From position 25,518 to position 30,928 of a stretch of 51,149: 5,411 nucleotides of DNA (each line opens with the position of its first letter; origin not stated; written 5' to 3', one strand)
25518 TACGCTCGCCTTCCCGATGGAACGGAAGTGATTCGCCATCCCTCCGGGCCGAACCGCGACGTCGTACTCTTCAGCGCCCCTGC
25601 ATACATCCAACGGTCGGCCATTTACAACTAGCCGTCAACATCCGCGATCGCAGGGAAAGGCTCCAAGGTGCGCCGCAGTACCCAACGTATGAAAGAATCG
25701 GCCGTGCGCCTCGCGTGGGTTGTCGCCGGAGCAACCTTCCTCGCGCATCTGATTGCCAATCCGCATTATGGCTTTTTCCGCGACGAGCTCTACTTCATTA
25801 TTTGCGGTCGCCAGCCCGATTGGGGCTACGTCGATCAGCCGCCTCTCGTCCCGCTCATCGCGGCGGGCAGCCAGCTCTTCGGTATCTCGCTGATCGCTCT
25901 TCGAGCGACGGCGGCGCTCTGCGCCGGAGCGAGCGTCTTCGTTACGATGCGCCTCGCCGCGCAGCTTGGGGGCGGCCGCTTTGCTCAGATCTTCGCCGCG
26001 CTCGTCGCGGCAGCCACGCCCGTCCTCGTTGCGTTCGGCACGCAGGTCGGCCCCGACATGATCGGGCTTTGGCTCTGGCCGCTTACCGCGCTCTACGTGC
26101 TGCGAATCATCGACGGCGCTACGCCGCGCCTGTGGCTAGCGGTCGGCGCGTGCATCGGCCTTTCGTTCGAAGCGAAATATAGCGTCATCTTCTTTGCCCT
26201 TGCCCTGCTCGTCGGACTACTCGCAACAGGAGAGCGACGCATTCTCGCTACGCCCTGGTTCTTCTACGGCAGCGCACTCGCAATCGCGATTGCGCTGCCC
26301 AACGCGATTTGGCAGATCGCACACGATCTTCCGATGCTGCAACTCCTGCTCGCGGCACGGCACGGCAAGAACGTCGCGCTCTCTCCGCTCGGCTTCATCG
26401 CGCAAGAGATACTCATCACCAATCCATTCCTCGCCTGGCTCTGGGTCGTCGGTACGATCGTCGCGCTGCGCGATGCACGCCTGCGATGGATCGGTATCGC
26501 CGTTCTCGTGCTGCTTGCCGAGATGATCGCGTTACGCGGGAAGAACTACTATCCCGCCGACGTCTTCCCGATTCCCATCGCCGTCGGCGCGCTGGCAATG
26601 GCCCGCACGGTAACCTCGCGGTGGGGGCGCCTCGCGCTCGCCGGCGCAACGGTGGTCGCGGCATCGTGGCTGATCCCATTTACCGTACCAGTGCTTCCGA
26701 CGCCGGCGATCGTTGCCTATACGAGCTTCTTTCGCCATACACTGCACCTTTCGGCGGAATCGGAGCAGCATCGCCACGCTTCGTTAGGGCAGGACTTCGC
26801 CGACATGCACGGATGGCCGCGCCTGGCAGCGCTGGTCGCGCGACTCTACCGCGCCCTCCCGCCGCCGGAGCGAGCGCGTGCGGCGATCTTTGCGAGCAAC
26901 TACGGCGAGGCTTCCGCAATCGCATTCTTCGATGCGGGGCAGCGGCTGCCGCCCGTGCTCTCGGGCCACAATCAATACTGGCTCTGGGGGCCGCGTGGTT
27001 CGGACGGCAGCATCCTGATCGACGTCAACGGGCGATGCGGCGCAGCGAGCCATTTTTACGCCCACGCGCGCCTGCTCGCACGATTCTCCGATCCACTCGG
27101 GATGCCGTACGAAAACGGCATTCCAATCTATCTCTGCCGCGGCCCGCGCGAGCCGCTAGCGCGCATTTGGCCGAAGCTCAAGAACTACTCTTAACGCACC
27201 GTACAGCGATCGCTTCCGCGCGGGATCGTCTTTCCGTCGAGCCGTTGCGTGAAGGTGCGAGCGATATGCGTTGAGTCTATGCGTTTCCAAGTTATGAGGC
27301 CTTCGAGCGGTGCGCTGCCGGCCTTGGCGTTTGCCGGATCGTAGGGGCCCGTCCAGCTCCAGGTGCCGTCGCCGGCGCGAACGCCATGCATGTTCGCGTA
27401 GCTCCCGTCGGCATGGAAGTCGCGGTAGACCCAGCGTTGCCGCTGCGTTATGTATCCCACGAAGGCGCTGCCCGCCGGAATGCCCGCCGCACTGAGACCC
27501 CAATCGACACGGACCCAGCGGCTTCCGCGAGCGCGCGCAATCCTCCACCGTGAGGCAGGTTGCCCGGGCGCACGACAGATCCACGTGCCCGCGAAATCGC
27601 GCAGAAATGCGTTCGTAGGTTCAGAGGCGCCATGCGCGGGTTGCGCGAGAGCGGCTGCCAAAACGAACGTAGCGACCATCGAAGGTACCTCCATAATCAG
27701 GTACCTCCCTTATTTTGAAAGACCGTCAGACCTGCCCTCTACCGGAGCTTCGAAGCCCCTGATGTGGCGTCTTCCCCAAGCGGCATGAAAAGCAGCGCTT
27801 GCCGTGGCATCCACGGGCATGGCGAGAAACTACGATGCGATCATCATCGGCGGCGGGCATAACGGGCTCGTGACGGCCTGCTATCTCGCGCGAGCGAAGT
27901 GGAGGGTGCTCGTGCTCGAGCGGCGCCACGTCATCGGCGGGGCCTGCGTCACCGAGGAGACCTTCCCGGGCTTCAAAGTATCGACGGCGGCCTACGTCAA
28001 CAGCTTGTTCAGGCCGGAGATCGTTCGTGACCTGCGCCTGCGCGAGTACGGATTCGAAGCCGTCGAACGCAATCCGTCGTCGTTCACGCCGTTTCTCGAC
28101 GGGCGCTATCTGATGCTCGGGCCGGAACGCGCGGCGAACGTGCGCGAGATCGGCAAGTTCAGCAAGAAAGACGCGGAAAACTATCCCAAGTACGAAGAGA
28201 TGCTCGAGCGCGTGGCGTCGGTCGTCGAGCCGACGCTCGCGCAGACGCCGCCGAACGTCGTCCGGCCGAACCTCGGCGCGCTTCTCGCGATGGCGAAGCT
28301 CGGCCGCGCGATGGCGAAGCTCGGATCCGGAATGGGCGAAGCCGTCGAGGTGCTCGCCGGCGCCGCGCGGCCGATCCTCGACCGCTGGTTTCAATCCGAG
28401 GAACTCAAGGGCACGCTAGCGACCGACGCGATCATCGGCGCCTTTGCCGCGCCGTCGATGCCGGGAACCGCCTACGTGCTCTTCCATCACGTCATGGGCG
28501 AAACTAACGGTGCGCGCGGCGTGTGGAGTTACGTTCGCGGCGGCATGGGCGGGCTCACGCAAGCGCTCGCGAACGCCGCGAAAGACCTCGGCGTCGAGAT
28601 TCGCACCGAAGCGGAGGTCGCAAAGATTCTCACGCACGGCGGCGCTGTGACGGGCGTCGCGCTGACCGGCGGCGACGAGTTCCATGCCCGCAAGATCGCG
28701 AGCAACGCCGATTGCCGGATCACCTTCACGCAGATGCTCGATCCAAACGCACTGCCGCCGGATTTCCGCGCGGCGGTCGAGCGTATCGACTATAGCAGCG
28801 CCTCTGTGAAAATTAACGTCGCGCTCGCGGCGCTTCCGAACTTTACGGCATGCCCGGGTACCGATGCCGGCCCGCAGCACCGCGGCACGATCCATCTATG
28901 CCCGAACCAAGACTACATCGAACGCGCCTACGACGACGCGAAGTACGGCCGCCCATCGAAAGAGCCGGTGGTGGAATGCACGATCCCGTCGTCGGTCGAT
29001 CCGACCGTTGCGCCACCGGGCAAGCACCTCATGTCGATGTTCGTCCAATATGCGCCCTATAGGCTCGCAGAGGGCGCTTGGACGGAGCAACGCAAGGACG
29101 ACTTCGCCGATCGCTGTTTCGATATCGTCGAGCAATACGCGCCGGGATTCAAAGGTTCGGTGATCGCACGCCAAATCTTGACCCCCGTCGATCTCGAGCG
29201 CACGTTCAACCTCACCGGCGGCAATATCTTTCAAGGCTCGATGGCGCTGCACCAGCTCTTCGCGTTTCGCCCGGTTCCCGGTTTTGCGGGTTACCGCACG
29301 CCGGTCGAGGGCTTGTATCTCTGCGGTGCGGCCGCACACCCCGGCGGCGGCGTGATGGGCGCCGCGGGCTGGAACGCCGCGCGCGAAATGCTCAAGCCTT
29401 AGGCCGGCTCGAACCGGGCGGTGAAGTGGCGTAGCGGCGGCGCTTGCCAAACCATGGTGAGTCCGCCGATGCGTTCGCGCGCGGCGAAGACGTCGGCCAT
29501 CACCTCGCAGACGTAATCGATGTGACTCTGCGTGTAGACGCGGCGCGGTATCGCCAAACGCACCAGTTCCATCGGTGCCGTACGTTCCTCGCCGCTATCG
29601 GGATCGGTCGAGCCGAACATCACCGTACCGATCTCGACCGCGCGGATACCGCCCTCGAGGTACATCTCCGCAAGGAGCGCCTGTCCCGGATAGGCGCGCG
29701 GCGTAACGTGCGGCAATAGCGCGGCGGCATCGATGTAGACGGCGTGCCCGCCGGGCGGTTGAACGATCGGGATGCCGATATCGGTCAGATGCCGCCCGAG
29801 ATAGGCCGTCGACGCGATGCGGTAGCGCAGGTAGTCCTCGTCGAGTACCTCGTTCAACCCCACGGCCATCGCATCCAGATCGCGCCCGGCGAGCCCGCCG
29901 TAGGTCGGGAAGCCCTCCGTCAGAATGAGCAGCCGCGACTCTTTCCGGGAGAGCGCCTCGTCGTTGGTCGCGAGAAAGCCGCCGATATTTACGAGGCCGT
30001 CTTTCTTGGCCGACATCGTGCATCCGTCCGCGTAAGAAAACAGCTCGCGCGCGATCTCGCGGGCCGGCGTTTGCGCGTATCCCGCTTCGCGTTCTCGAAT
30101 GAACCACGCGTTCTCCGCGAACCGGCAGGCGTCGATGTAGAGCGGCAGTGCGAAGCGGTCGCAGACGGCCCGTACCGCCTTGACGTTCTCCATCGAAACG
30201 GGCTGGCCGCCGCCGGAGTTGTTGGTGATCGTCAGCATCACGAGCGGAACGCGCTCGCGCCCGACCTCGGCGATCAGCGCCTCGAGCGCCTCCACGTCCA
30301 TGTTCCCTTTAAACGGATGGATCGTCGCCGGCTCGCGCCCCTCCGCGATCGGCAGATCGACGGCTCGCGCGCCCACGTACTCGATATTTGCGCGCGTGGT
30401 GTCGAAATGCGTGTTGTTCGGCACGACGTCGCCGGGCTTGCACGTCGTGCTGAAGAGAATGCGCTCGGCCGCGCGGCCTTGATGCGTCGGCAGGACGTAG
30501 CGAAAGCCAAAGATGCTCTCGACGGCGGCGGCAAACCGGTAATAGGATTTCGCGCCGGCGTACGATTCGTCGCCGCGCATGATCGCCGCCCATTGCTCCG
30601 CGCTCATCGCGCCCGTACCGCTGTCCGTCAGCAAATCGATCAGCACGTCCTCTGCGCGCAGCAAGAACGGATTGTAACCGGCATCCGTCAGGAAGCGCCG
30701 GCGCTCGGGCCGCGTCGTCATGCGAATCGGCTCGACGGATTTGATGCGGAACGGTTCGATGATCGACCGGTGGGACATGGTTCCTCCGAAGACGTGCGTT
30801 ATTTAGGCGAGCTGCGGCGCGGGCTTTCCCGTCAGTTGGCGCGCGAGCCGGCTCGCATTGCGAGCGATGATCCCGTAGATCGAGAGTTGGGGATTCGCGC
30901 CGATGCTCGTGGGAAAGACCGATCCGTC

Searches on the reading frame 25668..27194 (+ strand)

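Call 60: search_protein_families(library=pfam, proteins=[window:25668-27194:+], max_evalue=0.00001)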
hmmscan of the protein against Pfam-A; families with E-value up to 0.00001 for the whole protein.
window:25668-27194:+ (508 aa): 1 family
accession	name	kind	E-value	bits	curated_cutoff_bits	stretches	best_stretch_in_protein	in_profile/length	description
PF13231.12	PMT_2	-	8.9e-23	81.7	26.1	1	56-215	1-160/160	Dolichyl-phosphate-mannose-protein mannosyltransferase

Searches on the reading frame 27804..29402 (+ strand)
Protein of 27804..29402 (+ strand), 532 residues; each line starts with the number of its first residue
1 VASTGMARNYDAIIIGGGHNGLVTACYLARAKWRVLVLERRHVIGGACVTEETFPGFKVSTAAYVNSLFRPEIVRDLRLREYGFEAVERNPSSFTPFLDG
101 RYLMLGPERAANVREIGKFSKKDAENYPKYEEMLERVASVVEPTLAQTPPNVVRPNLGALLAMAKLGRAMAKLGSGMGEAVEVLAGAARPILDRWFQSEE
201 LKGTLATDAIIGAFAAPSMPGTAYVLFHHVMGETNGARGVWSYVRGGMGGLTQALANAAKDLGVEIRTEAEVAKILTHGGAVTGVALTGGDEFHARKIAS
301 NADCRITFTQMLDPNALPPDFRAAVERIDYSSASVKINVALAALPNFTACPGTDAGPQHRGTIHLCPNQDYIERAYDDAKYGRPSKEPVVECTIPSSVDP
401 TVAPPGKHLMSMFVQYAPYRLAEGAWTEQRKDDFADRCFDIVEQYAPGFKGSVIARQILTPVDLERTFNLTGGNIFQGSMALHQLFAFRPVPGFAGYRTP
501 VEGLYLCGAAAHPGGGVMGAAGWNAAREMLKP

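Call 60: search_protein_families(library=pfam, proteins=[window:27804-29402:+], max_evalue=0.00001)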
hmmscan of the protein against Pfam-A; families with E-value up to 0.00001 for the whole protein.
window:27804-29402:+ (532 aa): 4 families
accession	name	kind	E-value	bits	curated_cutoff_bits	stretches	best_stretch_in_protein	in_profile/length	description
PF01593.30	Amino_oxidase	-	4.9e-18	66.1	19.8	1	21-530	3-443/443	Flavin containing amine oxidoreductase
PF01266.30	DAO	-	1e-13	52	27.9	1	11-47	1-38/353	FAD dependent oxidoreductase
PF13450.12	NAD_binding_8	-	1.7e-11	44.6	21.9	1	14-65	1-51/68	NAD(P)-binding Rossmann-like domain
PF07992.20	Pyr_redox_2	-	5.1e-08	33.1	26.1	0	10-57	1-49/291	Pyridine nucleotide-disulphide oxidoreductase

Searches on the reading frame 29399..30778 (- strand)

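Call 62: search_protein_families(library=pfam, proteins=[window:29399-30778:-], max_evalue=0.00001)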
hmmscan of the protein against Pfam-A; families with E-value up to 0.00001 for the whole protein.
window:29399-30778:- (459 aa): 1 family
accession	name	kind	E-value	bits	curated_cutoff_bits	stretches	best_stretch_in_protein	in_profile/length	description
PF01212.27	Beta_elim_lyase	-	1.4e-81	274.4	27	1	48-423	1-285/288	Beta-eliminating lyase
